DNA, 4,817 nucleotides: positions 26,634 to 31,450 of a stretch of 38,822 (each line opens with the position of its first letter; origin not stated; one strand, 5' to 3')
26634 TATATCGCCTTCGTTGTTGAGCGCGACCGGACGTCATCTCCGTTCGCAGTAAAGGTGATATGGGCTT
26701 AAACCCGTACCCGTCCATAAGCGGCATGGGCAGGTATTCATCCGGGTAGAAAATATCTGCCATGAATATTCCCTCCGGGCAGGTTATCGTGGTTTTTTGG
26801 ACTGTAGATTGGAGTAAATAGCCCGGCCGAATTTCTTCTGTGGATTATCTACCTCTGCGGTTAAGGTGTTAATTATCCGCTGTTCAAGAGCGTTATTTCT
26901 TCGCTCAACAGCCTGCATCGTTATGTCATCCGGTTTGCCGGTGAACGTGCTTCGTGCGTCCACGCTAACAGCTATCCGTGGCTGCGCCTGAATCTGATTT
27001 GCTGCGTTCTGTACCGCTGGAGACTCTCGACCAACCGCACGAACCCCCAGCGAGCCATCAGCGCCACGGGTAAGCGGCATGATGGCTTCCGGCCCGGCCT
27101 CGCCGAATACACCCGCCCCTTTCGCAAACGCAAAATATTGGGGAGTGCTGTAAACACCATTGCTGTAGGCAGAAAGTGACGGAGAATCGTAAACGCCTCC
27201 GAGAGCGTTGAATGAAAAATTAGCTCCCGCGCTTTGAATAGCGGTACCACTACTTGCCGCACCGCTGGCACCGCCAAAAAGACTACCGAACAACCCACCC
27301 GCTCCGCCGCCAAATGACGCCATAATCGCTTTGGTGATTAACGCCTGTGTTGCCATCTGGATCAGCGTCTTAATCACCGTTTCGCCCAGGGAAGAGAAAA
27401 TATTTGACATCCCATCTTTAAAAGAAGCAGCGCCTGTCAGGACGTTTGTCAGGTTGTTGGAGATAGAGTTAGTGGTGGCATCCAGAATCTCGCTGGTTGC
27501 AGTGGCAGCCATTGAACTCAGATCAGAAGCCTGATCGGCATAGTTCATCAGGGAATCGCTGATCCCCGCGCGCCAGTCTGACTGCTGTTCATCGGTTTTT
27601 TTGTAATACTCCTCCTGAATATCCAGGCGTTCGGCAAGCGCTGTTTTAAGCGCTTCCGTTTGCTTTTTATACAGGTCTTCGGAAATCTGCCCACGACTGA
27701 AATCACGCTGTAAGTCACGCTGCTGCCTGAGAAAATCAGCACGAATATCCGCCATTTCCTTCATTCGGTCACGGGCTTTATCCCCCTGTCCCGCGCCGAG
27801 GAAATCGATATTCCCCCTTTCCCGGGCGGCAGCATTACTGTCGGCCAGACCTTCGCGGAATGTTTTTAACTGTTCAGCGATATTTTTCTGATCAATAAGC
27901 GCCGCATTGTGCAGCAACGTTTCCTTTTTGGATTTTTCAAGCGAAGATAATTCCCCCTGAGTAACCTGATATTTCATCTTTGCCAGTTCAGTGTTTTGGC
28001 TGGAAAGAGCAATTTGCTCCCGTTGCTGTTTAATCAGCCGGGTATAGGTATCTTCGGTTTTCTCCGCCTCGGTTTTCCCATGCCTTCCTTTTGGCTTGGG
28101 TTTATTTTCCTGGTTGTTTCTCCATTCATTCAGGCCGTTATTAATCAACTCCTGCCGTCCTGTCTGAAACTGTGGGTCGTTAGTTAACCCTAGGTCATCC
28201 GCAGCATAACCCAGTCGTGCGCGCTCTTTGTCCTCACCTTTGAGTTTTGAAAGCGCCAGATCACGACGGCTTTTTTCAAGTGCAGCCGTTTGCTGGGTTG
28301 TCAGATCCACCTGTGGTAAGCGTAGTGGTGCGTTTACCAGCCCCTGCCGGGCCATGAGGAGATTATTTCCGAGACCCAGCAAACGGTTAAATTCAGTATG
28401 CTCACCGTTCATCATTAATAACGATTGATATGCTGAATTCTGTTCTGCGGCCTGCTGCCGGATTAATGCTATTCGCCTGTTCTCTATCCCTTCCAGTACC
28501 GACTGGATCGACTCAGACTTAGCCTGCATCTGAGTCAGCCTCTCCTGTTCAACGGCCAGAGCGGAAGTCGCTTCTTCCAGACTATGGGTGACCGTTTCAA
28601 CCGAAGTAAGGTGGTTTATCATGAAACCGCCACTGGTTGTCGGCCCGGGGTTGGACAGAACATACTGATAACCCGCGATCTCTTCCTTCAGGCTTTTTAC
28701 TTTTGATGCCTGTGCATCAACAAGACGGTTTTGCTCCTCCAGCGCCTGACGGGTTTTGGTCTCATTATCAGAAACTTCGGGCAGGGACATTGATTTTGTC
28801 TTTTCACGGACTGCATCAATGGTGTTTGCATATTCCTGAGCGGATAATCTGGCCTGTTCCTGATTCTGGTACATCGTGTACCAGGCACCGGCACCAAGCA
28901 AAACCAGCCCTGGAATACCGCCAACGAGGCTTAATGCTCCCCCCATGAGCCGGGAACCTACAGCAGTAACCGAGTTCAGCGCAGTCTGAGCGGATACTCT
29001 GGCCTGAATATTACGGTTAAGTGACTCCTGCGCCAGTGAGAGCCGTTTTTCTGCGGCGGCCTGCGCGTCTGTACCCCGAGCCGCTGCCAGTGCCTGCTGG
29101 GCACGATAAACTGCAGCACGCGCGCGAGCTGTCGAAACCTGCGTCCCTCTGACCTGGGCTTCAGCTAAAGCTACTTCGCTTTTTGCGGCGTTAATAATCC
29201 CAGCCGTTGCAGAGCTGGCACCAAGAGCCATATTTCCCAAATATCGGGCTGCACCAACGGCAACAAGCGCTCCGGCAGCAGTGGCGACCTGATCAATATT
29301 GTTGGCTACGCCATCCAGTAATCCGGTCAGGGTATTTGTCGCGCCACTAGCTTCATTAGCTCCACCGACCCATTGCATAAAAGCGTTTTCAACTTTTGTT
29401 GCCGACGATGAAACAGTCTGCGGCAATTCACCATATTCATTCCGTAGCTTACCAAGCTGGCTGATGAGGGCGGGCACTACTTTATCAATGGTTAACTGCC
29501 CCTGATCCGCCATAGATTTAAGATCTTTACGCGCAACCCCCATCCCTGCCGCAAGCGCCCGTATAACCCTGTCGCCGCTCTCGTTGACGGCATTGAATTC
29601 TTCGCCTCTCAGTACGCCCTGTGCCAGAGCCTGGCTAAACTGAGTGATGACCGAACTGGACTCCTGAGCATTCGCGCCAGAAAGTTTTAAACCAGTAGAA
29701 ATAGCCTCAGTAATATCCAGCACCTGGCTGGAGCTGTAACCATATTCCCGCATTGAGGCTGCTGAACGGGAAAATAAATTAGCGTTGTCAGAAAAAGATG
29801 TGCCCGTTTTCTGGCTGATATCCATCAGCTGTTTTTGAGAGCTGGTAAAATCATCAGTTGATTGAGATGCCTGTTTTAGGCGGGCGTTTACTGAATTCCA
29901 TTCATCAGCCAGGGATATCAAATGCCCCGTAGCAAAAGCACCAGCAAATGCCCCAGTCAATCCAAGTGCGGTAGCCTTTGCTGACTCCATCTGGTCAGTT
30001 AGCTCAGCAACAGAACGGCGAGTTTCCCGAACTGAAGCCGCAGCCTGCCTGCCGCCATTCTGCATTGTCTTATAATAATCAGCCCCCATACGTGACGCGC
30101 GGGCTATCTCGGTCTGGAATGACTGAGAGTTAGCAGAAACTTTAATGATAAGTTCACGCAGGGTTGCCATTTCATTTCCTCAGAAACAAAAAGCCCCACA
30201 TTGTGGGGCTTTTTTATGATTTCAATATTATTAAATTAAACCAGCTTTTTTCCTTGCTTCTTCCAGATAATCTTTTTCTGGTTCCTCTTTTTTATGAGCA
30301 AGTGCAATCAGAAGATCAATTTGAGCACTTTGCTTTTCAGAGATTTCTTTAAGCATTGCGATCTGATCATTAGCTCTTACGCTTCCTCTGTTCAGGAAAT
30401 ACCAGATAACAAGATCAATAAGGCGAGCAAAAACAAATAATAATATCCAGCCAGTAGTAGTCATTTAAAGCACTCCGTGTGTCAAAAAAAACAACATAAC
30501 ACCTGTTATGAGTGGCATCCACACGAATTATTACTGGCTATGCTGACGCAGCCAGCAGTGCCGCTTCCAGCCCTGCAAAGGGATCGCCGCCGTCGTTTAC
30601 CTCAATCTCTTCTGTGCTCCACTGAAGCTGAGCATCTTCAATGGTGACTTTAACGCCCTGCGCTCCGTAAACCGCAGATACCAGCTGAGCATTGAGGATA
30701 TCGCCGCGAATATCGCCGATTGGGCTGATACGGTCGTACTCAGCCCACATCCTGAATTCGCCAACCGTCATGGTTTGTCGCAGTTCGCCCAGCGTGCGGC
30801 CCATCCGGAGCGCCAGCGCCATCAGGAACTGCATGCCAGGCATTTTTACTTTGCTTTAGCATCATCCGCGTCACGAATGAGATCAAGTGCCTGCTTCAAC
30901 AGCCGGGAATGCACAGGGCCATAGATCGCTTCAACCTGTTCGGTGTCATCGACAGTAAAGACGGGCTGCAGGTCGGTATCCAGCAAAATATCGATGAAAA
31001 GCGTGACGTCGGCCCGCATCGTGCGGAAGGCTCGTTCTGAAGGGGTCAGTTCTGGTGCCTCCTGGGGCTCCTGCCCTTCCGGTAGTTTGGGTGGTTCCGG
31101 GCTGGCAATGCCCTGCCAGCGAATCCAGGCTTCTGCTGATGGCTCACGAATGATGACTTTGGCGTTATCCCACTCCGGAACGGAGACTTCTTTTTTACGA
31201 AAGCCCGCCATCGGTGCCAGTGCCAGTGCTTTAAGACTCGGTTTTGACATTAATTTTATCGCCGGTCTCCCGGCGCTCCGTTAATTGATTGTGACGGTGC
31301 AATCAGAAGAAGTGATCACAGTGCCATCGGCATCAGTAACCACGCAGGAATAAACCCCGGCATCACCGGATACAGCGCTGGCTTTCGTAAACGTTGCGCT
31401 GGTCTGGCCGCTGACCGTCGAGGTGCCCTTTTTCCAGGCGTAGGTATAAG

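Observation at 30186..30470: Membrane-protein moron inserted between the tail chaperone and tape-measure genes: HK97 gp15-like superinfection exclusion candidate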

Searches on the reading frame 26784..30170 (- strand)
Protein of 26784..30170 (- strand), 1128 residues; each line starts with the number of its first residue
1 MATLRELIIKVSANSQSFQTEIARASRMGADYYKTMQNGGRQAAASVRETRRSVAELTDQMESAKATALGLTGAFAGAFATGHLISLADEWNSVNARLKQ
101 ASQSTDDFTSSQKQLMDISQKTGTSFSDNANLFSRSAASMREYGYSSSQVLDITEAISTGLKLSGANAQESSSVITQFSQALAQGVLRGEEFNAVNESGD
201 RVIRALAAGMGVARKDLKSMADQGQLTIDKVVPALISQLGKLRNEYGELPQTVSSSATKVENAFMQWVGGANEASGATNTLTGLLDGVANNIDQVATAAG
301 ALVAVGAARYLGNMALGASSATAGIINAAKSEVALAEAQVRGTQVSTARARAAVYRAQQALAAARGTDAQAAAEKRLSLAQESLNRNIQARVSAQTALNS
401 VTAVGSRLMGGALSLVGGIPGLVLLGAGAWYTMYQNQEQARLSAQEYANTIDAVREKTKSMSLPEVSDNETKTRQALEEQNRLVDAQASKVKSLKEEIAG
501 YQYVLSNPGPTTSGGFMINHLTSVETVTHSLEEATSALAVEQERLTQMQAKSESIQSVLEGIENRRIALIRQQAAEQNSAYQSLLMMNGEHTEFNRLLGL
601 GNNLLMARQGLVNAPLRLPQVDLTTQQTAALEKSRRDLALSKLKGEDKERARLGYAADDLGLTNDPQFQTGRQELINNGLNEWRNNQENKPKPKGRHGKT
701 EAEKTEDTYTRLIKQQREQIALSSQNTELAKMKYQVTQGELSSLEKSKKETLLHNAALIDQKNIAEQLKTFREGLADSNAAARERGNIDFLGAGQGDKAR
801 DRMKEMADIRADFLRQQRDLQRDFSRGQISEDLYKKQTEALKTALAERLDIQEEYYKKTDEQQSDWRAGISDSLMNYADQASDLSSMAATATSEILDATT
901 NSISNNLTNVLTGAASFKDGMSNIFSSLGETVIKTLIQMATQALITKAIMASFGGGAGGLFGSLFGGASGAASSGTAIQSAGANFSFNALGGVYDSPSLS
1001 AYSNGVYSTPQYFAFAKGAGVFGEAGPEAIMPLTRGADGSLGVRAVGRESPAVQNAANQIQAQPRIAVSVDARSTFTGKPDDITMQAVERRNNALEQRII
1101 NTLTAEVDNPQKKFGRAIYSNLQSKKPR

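Call 3: search_protein_families(library=pfam, proteins=[window:26784-30170:-], max_evalue=0.1)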
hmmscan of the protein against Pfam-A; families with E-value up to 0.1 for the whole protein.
window:26784-30170:- (1128 aa): 4 families
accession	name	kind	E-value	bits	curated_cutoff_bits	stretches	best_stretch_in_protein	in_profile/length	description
PF06120.16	Phage_HK97_TLTM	-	6.1e-97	324.8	24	1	395-687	1-292/295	Tail length tape measure protein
PF20155.4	TMP_3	-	8.7e-56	189.1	41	1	83-272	2-191/192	Tape measure protein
PF09718.15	Tape_meas_lam_C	-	5.7e-10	39.6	23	1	865-949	2-75/76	Lambda phage tail tape-measure protein (Tape_meas_lam_C)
PF02980.22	FokI_dom_2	-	0.0084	16.7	25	0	658-731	35-102/136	FokI, recognition domain, subdomain 2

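Call 4: search_protein_families(library=phrogs, proteins=[window:26784-30170:-], max_evalue=0.01)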
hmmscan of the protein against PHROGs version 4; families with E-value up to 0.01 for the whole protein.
window:26784-30170:- (1128 aa): 30 families (the best 25 are shown)
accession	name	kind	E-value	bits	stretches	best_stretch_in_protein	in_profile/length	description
phrog_339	-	tail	0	1209.9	1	1-1099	3-1101/1123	tail length tape measure protein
phrog_3519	-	tail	3e-157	527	1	1-647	4-654/959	tail length tape measure protein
phrog_19302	-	unknown function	2.1e-125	419.3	1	517-871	1-352/356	-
phrog_1107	-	tail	5.2e-98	330.4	1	22-952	142-1076/1252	tail length tape measure protein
phrog_8010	-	tail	3e-97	327.9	1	1-384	175-587/1543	tail length tape measure protein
phrog_1716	-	tail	1.2e-90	306.3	1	587-1089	390-897/943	tail length tape measure protein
phrog_2335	-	tail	2.7e-70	238.7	1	4-1000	407-1421/1536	tail length tape measure protein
phrog_3336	-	tail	9.1e-59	201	1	37-334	44-330/1051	tail length tape measure protein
phrog_7740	-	tail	2.2e-58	198.7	1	6-383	7-389/2151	tail length tape measure protein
phrog_24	-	tail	8e-53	180.9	1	652-1102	618-1043/1151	tail length tape measure protein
phrog_32885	-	tail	1.3e-48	166.7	2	34-309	9-280/948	tail length tape measure protein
phrog_25851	-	unknown function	1.5e-47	161.3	1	1-109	1-109/114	-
phrog_2854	-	tail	1.6e-47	163.7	1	271-1022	251-737/855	tail length tape measure protein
phrog_17300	-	tail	2.1e-45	156.4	1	4-376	5-379/900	tail length tape measure protein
phrog_12706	-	tail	3.3e-44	152.4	1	44-342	176-488/1244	tail length tape measure protein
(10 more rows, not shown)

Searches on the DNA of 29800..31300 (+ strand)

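Call 7: search_dna_similar(query=window:29800-31300:+, collection=phages, mode=near, max_rows=25)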
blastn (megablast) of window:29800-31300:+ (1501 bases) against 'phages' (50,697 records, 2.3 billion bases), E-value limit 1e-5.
Records with a match: 22; places in all: 28; records where one place covers at least 80% of the query: 13.
Best place of each record, by identity: 95-99% 20; 90-95% 1; 80-90% 1.
By first word of the organism name: Klebsiella 22.
By host as written in the record: Klebsiella pneumoniae 15; Klebsiella pneumoniae ST13-OXA48 2; Klebsiella pneumoniae ST101-KPC2 1; Klebsiella pneumoniae KH43 1; Klebsiella pneumoniae ST147-VIM1 1; Klebsiella pnuemoniae OMCS-21-1430 1; Klebsiella pneumoniae ST899-OXA48 1.
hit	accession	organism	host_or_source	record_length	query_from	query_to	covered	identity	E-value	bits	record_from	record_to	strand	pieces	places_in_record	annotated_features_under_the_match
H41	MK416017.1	Klebsiella phage ST101-KPC2phi6.3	Klebsiella pneumoniae ST101-KPC2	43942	1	1501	100%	98.7%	0e+0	2667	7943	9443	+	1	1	tail protein (x2) | tail tape measure protein | hypothetical protein (x2)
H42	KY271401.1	Klebsiella phage 1 LV-2017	Klebsiella pneumoniae KH43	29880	4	1501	100%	98.3%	0e+0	2623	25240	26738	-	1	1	tail length tape-measure protein 1 | tail assembly chaperone | tail protein | major tail subunit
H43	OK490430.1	Klebsiella phage Kp4871-1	Klebsiella pneumoniae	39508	4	1501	100%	98.3%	0e+0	2623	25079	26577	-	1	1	record has no annotation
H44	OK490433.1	Klebsiella phage Kp4872-1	Klebsiella pneumoniae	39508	4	1501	100%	98.3%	0e+0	2623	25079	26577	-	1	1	record has no annotation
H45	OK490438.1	Klebsiella phage Kp4873-4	Klebsiella pneumoniae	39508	4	1501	100%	98.3%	0e+0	2623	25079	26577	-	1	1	record has no annotation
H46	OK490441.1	Klebsiella phage Kp4874-4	Klebsiella pneumoniae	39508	4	1501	100%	98.3%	0e+0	2623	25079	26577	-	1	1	record has no annotation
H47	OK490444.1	Klebsiella phage Kp4875-4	Klebsiella pneumoniae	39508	4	1501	100%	98.3%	0e+0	2623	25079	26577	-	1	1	record has no annotation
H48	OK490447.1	Klebsiella phage Kp4876-4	Klebsiella pneumoniae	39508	4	1501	100%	98.3%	0e+0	2623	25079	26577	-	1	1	record has no annotation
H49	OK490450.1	Klebsiella phage Kp4877-4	Klebsiella pneumoniae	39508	4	1501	100%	98.3%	0e+0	2623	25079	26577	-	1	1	record has no annotation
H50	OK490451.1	Klebsiella phage Kp4878-1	Klebsiella pneumoniae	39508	4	1501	100%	98.3%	0e+0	2623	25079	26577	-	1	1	record has no annotation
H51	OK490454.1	Klebsiella phage Kp4879-1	Klebsiella pneumoniae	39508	4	1501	100%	98.3%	0e+0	2623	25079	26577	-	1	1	record has no annotation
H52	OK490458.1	Klebsiella phage Kp4880-2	Klebsiella pneumoniae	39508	4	1501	100%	98.3%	0e+0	2623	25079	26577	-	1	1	record has no annotation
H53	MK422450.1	Klebsiella phage ST13-OXA48phi12.4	Klebsiella pneumoniae ST13-OXA48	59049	1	1501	100%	97.3%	0e+0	2551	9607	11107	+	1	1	tail protein (x2) | tail tape-measure protein 1 | hypothetical protein (x2)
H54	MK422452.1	Klebsiella phage ST13-OXA48phi12.2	Klebsiella pneumoniae ST13-OXA48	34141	237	1501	58%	94.9%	0e+0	1358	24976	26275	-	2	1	tail protein (x2) | hypothetical protein (x2) | tail tape measure protein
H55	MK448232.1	Klebsiella phage ST147-VIM1phi7.2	Klebsiella pneumoniae ST147-VIM1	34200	698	1500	53%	96.1%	0e+0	1314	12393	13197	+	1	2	tail protein | hypothetical protein | putative major tail protein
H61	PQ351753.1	Klebsiella phage vB_VIPKPNMC05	Klebsiella pnuemoniae OMCS-21-1430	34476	743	1501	51%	98.0%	0e+0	1319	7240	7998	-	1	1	tail protein (x2) | hypothetical protein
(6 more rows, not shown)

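Call 10: get_annotated_region(hit=H41, flank=3000)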
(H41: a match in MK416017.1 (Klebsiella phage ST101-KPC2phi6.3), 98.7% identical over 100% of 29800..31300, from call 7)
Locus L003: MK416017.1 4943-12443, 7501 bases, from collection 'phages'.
description: Klebsiella phage ST101-KPC2phi6.3, complete genome.
organism: Klebsiella phage ST101-KPC2phi6.3 (NCBI taxid 2510475)
taxonomy: Viruses; Duplodnaviria; Heunggongvirae; Uroviricota; Caudoviricetes
host: Klebsiella pneumoniae ST101-KPC2; source: -; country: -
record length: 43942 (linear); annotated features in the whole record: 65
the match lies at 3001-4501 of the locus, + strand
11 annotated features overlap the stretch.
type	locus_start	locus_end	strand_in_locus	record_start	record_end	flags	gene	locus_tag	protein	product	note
CDS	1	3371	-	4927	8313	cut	-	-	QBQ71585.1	tail tape measure protein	-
CDS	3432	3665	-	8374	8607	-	-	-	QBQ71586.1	hypothetical protein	Hypothetical protein (YebO)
CDS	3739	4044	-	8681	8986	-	-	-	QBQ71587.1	hypothetical protein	hypothetical protein, DUF4035 domain-containing protein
CDS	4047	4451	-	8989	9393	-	-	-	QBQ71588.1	tail protein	-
CDS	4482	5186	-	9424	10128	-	-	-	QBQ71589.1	tail protein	-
CDS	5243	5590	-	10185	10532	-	-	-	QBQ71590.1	hypothetical protein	Hypothetical protein, DUF3168 domain-containing protein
CDS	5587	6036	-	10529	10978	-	-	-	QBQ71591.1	hypothetical protein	HK97 gp10 family phage protein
CDS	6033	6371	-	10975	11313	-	-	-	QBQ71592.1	head-tail adaptor protein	-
CDS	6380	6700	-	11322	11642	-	-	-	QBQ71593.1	head-tail connector protein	Phage gp6-like head-tail connector protein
CDS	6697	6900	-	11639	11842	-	-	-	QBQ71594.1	hypothetical protein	-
CDS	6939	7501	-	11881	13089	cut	-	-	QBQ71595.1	major capsid protein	-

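Call 23: get_annotated_region(hit=H54, flank=2500)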
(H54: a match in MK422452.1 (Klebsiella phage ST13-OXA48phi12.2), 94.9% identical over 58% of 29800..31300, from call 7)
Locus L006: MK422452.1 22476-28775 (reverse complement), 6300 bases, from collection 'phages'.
description: Klebsiella phage ST13-OXA48phi12.2, complete genome.
organism: Klebsiella phage ST13-OXA48phi12.2 (NCBI taxid 2510465)
taxonomy: Viruses; Duplodnaviria; Heunggongvirae; Uroviricota; Caudoviricetes
host: Klebsiella pneumoniae ST13-OXA48; source: -; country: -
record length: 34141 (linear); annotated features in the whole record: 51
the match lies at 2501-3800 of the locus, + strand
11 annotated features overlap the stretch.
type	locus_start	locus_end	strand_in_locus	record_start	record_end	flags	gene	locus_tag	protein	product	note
CDS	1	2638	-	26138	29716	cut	-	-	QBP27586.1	tail tape measure protein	-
CDS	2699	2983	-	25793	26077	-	-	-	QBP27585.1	hypothetical protein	-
CDS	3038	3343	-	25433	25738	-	-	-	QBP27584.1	hypothetical protein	hypothetical protein, DUF4035 domain-containing protein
CDS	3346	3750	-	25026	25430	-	-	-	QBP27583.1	tail protein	-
CDS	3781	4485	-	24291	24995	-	-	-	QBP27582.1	tail protein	-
CDS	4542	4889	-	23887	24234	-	-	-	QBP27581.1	hypothetical protein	Hypothetical protein, DUF3168 domain containing protein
CDS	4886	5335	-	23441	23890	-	-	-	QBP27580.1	hypothetical protein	HK97 g10 family phage protein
CDS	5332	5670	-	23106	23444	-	-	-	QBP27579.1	head-tail adaptor protein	-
CDS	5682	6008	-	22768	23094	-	-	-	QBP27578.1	head-tail connector protein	gp6-like head tail connector protein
CDS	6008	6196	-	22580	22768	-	-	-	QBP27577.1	hypothetical protein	-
CDS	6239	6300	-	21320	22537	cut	-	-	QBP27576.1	major capsid protein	-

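Call 24: get_annotated_region(hit=H61, flank=3000)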
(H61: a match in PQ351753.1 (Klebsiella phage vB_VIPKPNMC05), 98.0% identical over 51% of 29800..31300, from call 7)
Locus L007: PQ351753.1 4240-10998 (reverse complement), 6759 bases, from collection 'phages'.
description: Klebsiella phage vB_VIPKPNMC05, complete genome.
organism: Klebsiella phage vB_VIPKPNMC05 (NCBI taxid 3349168)
taxonomy: Viruses
host: Klebsiella pnuemoniae OMCS-21-1430; source: creeks; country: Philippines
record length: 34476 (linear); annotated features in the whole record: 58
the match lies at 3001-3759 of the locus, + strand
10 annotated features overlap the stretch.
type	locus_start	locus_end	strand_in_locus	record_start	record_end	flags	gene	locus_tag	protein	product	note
CDS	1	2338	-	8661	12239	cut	-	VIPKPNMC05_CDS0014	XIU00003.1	tail length tape measure protein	-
CDS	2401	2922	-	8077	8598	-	-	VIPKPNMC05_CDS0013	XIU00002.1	hypothetical protein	-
CDS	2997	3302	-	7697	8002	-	-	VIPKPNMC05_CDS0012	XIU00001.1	tail protein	-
CDS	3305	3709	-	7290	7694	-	-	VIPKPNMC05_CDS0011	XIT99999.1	tail protein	-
CDS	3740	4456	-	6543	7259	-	-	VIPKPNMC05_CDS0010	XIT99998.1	hypothetical protein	-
CDS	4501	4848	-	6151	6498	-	-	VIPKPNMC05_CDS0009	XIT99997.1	tail terminator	-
CDS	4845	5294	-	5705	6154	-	-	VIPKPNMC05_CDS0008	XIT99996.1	hypothetical protein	-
CDS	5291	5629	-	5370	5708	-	-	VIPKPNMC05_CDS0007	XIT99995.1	head closure Hc1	-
CDS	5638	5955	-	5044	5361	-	-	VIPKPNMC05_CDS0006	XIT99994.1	head-tail adaptor Ad1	-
CDS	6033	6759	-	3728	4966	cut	-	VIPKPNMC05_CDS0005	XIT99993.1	major head protein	-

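Call 67: search_rna_families(source=window, start=29900, end=30900, threshold=evalue, max_evalue=1)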
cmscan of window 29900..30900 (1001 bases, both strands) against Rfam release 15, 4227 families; matches with E-value up to 1: 13.
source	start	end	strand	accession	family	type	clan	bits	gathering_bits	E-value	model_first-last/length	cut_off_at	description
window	30162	30252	+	RF01770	rimP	Cis-reg; leader;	-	32.1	47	0.0042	1-102/102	no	Gammaprotebacteria rimP leader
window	30184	30255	-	RF01859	Phe_leader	Cis-reg; leader;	-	27.5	55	0.033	1-125/125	no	Phenylalanine leader peptide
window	30182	30237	-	RF02064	STnc370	Gene; sRNA;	-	26.7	54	0.42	1-71/71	no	Enterobacterial sRNA STnc370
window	30181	30296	-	RF02053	STnc430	Gene; sRNA;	-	24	47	0.3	1-162/162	no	Enterobacterial sRNA STnc430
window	30189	30241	-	RF02844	RefA9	Gene; antisense;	-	23.6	49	0.5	1-64/64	no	Enterococcus sRNA A9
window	30155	30218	+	RF01859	Phe_leader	Cis-reg; leader;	-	23.5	55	0.25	1-125/125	no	Phenylalanine leader peptide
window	30191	30235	-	RF02236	asX2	Gene; sRNA;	-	22.6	70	0.074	1-87/87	no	Xanthomonas sRNA asX2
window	30184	30216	-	RF02629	RmaA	Gene; sRNA;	-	21.3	57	0.54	15-47/113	no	Regulator of motility and amylovoran A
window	30119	30232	+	RF02621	BSnc120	Gene; sRNA;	-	21.1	114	0.062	1-88/88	no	Brucella sRNA 120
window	30175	30218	+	RF02386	sau-19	Gene; sRNA;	-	20.7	80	0.71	1-75/75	no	Staphylococcus sRNA sau-19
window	30179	30302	-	RF00125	IS128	Gene; sRNA;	-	19.4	80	0.23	93-204/209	no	IS128 RNA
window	30185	30241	-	RF00506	Thr_leader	Cis-reg; leader;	-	18.9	55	0.87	1-118/118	no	Threonine operon leader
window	30183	30216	+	RF01472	rli40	Gene; sRNA;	-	14.2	100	0.72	1-263/263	no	Listeria sRNA rli40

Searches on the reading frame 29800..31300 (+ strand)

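Call 30: search_protein_families(library=pfam, proteins=[L006:2699-2983:-, L007:2401-2922:-], max_evalue=0.001)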
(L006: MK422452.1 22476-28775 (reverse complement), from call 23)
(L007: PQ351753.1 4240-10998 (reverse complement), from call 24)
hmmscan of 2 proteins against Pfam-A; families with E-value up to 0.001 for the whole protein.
L006:2699-2983:- (94 aa): 0 families

L007:2401-2922:- (173 aa): 0 families
